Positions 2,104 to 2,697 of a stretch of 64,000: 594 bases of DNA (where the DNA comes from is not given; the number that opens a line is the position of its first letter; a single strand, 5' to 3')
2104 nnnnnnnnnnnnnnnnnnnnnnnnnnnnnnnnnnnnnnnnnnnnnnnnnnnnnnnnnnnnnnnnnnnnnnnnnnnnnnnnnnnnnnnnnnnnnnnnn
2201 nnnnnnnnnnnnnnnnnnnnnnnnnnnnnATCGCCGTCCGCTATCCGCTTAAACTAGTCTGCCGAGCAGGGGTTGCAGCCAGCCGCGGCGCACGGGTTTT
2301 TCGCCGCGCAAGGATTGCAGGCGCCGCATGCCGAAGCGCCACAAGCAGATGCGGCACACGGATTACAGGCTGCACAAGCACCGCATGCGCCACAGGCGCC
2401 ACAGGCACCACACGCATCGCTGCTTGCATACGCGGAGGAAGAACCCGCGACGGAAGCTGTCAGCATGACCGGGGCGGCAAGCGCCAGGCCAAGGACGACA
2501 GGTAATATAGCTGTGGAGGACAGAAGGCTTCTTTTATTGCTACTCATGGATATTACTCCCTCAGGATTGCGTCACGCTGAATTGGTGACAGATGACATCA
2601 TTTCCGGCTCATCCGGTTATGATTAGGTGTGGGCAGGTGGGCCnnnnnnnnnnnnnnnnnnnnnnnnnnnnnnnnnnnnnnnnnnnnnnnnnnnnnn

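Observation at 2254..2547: Precursor-like 97-aa peptide sharing leader length and mature N-terminus with the large ladder protein; repeats are kept at the protein level, not the DNA level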

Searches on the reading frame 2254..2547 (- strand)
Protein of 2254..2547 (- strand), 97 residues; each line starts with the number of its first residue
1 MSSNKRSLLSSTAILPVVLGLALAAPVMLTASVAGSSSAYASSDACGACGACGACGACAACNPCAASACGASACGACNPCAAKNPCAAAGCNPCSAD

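Call 6: search_protein_families(library=ncbifam, proteins=[window:2254-2547:-], max_evalue=0.1)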
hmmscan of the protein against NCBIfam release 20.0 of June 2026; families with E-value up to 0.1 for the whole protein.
window:2254-2547:- (97 aa): 0 families

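Call 7: search_protein_families(library=pfam, proteins=[window:2254-2547:-], max_evalue=0.1)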
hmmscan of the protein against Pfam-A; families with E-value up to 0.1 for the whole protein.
window:2254-2547:- (97 aa): 0 families

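Call 14: find_encoding_contigs(protein=window:2254-2547:-, flank=10000, max_places=6)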
Protein window:2254-2547:- (97 aa): no gene with exactly this product is on record in the collection.

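Call 16: find_homologous_proteins(query=window:2254-2547:-, max_evalue=0.001)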
Query window:2254-2547:- (97 aa): 17 proteins with E <= 0.001 among 648 candidates.
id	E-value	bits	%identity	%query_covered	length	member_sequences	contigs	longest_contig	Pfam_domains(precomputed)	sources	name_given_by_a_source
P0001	3.4e-10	58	52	100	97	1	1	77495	-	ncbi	-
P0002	2.5e-8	52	60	59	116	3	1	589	PF02008.26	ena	-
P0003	2.8e-8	52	51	99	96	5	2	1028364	-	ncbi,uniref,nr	ncbi:hypothetical protein FKG95_17325 [Denitrobaculum tricleocarpae]|uniref:Uncharacterized protein 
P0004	2.0e-7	49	45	99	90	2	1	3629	-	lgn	-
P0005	2.3e-7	49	41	91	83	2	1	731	-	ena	-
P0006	3.2e-7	48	48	99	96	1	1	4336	-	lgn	-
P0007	3.6e-7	48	48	99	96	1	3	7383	-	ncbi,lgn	-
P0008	4.6e-7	48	47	99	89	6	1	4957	-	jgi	-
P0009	1.1e-6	47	42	96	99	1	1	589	-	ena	-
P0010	1.2e-6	47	44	96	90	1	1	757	-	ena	-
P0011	3.8e-5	42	57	52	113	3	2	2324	-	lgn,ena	-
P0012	3.8e-5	42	-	-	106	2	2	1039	-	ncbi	-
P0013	4.5e-5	41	44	88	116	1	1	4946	-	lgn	-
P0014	1.1e-4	40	44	98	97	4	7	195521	-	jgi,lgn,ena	-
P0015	1.5e-4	40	37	98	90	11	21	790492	-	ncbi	ncbi:MAG: hypothetical protein ABJM26_01520 [Anderseniella sp.]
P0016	2.3e-4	39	42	99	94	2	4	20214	-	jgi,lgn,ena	-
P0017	2.4e-4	39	59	57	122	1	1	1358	-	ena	-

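Call 19: find_encoding_contigs(protein=P0003, flank=8000, max_places=2)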
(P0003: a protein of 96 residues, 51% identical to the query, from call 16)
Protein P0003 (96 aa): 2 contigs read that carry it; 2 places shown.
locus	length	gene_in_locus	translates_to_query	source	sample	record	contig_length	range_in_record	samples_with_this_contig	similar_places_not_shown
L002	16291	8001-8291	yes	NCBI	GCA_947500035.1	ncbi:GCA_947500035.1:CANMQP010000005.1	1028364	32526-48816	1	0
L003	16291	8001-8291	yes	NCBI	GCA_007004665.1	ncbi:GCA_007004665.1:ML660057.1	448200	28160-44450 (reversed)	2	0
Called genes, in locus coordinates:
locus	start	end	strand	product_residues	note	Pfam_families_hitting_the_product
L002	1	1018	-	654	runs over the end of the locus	PF01471:PG_binding_1, PF03793:PASTA (weak)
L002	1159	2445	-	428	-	PF00999:Na_H_Exchanger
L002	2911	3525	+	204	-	-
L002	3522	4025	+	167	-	PF16694:Cytochrome_P460 (weak)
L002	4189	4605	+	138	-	PF00034:Cytochrom_C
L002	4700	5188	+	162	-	PF00565:SNase (weak)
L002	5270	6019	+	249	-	PF22308:DUF6969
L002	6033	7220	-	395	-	PF04143:Sulf_transp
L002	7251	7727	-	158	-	PF03625:DUF302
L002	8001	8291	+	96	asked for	-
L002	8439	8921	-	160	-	PF20791:Acyl-ACP_TE_C (faint), PF13279:4HBT_2, PF03061:4HBT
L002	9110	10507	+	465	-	PF13660:DUF4147, PF05161:MOFRL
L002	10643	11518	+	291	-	PF01135:PCMT, PF00398:RrnaAD (weak), PF13649:Methyltransf_25, PF13847:Methyltransf_31 (weak), PF08241:Methyltransf_11 (weak), PF08242:Methyltransf_12 (weak)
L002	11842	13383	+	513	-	PF01928:CYTH, PF05235:CHAD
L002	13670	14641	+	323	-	PF03401:TctC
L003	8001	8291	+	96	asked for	-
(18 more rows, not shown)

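Call 20: find_encoding_contigs(protein=P0015, flank=8000, max_places=2)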
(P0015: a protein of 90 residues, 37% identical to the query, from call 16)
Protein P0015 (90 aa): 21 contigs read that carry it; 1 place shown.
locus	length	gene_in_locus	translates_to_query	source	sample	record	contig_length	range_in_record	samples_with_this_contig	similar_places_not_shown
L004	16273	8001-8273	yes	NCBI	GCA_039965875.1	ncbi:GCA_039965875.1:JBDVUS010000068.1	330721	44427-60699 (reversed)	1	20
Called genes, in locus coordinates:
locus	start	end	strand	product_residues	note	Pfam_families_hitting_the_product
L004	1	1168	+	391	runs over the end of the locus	PF00871:Acetate_kinase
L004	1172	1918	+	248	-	PF01925:TauE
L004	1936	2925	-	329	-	PF01515:PTA_PTB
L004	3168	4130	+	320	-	-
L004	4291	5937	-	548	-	PF20142:Scaffold, PF01471:PG_binding_1 (faint), PF03734:YkuD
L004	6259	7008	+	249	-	PF22308:DUF6969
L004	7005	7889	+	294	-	PF03781:FGE-sulfatase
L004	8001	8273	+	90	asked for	-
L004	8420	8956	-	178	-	-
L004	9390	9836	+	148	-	PF16694:Cytochrome_P460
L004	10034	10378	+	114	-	PF01042:Ribonuc_L-PSP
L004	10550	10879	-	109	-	-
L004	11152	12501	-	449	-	PF00120:Gln-synt_C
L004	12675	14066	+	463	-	PF00120:Gln-synt_C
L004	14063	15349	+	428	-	PF00890:FAD_binding_2 (weak), PF01266:DAO, PF13450:NAD_binding_8 (weak)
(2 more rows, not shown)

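Call 21: find_encoding_contigs(protein=P0001, flank=8000, max_places=2)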
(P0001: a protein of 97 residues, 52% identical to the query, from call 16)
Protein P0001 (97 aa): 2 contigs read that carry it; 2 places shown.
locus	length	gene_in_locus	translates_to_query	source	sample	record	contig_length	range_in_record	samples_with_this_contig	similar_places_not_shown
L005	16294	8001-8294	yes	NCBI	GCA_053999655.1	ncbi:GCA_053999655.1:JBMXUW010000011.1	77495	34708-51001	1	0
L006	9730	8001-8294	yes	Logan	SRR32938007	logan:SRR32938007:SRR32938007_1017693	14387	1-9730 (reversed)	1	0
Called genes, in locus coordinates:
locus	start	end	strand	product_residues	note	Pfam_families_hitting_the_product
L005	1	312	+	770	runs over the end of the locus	PF05834:Lycopene_cycl (weak), PF01494:FAD_binding_3 (weak), PF00724:Oxidored_FMN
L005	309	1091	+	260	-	PF23441:SDR (faint), PF00106:adh_short, PF08659:KR, PF13561:adh_short_C2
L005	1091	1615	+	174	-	PF12802:MarR_2, PF01047:MarR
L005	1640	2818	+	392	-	PF02771:Acyl-CoA_dh_N, PF02770:Acyl-CoA_dh_M, PF00441:Acyl-CoA_dh_1, PF08028:Acyl-CoA_dh_2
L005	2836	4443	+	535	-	PF00501:AMP-binding, PF13193:AMP-binding_C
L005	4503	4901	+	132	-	PF01042:Ribonuc_L-PSP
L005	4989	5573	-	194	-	PF03734:YkuD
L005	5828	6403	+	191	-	PF06240:COXG, PF10604:Polyketide_cyc2, PF03364:Polyketide_cyc (weak)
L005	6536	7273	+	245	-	PF22308:DUF6969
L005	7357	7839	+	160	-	-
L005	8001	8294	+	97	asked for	-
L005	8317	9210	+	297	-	PF03781:FGE-sulfatase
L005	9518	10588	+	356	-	PF16694:Cytochrome_P460 (weak)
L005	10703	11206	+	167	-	-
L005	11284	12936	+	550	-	PF20142:Scaffold, PF01471:PG_binding_1, PF03734:YkuD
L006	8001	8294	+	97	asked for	-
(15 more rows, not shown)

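Call 41: search_protein_families(library=ncbifam, proteins=[P0015, P0003, P0017], max_evalue=1)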
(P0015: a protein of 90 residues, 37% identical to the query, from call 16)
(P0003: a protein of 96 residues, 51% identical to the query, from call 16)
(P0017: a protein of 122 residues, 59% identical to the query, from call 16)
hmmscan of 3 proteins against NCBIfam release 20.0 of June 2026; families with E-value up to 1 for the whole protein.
P0015 (90 aa): 2 families
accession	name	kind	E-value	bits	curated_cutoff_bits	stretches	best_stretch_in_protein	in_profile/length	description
NF041097.1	keto_inos_dh_IolM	equivalog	0.34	9.5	450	1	8-68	82-141/389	scyllo-inosose 3-dehydrogenase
TIGR03989.1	Rxyl_3153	subfamily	0.52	9.5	440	1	10-67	47-106/370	NDMA-dependent alcohol dehydrogenase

P0003 (96 aa): 0 families

P0017 (122 aa): 1 family
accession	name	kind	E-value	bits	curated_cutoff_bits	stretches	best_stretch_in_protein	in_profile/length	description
NF041285.1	ABC_SBP_TrpX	equivalog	0.17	11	390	1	20-55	93-127/322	tryptophan ABC transporter substrate-binding protein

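Call 42: search_protein_families(library=pfam, proteins=[P0015, P0003, P0017], max_evalue=1)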
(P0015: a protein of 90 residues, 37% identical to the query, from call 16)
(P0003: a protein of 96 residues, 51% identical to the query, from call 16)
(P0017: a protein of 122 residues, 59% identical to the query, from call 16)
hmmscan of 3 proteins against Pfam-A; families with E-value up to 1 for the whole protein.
P0015 (90 aa): 2 families
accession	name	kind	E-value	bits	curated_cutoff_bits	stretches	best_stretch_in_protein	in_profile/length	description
PF12749.12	Metallothio_Euk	-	0.35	11.3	22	1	38-88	12-58/59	Eukaryotic metallothionein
PF03940.18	MSSP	-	0.57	10.3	21.2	0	41-85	6-41/51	Male specific sperm protein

P0003 (96 aa): 1 family
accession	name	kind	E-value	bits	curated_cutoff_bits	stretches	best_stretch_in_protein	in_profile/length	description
PF02948.20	Amelogenin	-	0.091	13.8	27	1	28-90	88-148/179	Amelogenin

P0017 (122 aa): 1 family
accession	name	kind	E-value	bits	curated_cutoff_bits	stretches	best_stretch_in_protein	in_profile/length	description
PF02008.25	zf-CXXC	-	0.00032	21.1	26.5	2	67-92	6-31/48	CXXC zinc finger domain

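Call 54: search_protein_representatives(alignment_id=A3)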
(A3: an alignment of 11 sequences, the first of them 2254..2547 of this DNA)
Query: 11 sequences, 93 profile positions. Proteins with E-value up to 0.001 (for the whole library): 258; up to 1e-10: 42; up to 1e-30: 1. The best 150 are listed.
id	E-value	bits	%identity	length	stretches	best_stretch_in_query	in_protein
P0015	3.1e-33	130.0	-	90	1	1-92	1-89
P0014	1.8e-30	121.1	-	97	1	3-92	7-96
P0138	8.3e-29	115.8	-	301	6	44-92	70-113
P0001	1.9e-27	111.4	-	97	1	1-91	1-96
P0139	3.7e-26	107.3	-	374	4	3-92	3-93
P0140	1.5e-24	102.1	-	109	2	1-92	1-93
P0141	1.9e-22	95.4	-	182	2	1-92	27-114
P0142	2.0e-22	95.3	-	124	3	40-92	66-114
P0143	3.7e-21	91.3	-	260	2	24-89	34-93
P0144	1.0e-18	83.4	-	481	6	33-92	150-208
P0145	2.2e-17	79.2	-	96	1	1-92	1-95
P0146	4.7e-17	78.1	-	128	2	5-91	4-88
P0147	1.1e-16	76.9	-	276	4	38-92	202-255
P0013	1.6e-16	76.4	-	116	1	1-88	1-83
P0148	1.6e-15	73.2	-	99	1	1-92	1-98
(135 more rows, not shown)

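Call 56: find_encoding_contigs(protein=P0014, flank=8000, max_places=2)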
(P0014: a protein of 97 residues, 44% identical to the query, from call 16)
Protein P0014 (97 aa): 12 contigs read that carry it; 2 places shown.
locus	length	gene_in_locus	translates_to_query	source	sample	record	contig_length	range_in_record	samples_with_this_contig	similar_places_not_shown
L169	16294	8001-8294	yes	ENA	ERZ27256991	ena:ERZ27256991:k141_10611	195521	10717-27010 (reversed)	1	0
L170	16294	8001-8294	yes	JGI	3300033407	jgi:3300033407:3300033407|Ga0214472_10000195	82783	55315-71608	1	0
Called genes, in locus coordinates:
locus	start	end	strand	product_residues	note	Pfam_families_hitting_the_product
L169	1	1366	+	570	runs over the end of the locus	PF00034:Cytochrom_C (faint), PF13442:Cytochrome_CBB3 (faint), PF21419:RoxA-like_Cyt-c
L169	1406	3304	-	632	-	PF01471:PG_binding_1, PF03793:PASTA (weak)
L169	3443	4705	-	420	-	PF00999:Na_H_Exchanger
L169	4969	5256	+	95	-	-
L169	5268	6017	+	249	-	PF22308:DUF6969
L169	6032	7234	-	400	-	PF04143:Sulf_transp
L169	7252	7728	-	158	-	PF03625:DUF302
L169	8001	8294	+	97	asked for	-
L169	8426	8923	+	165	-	-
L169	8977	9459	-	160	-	PF20791:Acyl-ACP_TE_C (faint), PF13279:4HBT_2, PF03061:4HBT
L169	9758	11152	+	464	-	PF13660:DUF4147, PF05161:MOFRL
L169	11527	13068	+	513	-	PF01928:CYTH, PF05235:CHAD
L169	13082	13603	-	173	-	PF00300:His_Phos_1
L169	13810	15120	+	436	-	PF00083:Sugar_tr, PF07690:MFS_1, PF06779:MFS_4 (faint), PF07690:MFS_1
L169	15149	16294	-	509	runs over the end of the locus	PF10423:AMNp_N, PF01048:PNP_UDP_1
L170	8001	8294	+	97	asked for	-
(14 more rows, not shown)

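Call 57: find_encoding_contigs(protein=P0016, flank=8000, max_places=2)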
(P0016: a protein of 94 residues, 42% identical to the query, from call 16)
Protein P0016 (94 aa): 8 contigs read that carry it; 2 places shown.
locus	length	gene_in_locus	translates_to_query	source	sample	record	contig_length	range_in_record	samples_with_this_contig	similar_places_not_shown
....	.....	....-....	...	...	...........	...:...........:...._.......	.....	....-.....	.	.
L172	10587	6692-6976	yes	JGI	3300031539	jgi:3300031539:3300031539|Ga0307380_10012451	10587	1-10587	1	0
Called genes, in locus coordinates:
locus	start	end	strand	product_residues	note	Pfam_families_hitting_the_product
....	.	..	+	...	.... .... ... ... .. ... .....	-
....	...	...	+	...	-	-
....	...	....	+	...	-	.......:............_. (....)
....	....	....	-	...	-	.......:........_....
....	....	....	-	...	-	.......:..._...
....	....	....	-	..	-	-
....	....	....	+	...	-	-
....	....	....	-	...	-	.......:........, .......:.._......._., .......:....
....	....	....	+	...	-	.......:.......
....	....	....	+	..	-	-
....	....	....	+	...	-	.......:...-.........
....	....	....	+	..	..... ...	-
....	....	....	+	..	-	-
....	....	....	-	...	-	-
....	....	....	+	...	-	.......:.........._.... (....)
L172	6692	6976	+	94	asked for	-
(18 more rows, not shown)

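Call 72: predict_structure(alignment_id=A3)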
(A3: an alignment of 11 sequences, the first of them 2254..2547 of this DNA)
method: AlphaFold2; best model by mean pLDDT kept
length: 97 residues; sequences in the alignment: 11
mean_pLDDT: 44.3   pTM: 0.16
mean pLDDT of the five models: 44.3, 43.1, 42.6, 42.4, 38.2
residues with pLDDT >= 90: 0; 70-90: 0; 50-70: 17; < 50: 80
segments of 3 or more residues with pLDDT < 50: 1-3, 27-97
pLDDT, mean of each block of 10 residues (from residue 1): 52 55 45 44 40 41 42 43 42 39
secondary structure: DSSP gave nothing for this model
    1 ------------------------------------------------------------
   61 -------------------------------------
elements in order:

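Call 86: list_cluster_members(proteins=[P0018, P0283, window:2254-2547:-, P0019])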
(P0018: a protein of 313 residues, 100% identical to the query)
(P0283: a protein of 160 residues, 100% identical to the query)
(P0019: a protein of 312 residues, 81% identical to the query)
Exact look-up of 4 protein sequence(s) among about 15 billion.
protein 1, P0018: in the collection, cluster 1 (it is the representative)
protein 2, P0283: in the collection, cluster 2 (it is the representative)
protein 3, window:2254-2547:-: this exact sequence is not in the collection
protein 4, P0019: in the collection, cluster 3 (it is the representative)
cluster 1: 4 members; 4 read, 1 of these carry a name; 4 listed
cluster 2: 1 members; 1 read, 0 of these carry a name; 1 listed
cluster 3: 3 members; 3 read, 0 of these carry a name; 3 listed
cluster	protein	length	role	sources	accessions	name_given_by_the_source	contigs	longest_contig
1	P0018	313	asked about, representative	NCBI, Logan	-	-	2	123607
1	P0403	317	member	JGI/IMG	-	toxoflavin biosynthesis protein ToxD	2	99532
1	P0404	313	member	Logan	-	-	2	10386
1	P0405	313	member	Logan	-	-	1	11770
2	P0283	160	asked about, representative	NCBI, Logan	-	-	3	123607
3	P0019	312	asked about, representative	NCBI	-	-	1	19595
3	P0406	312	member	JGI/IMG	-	-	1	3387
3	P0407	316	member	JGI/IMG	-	-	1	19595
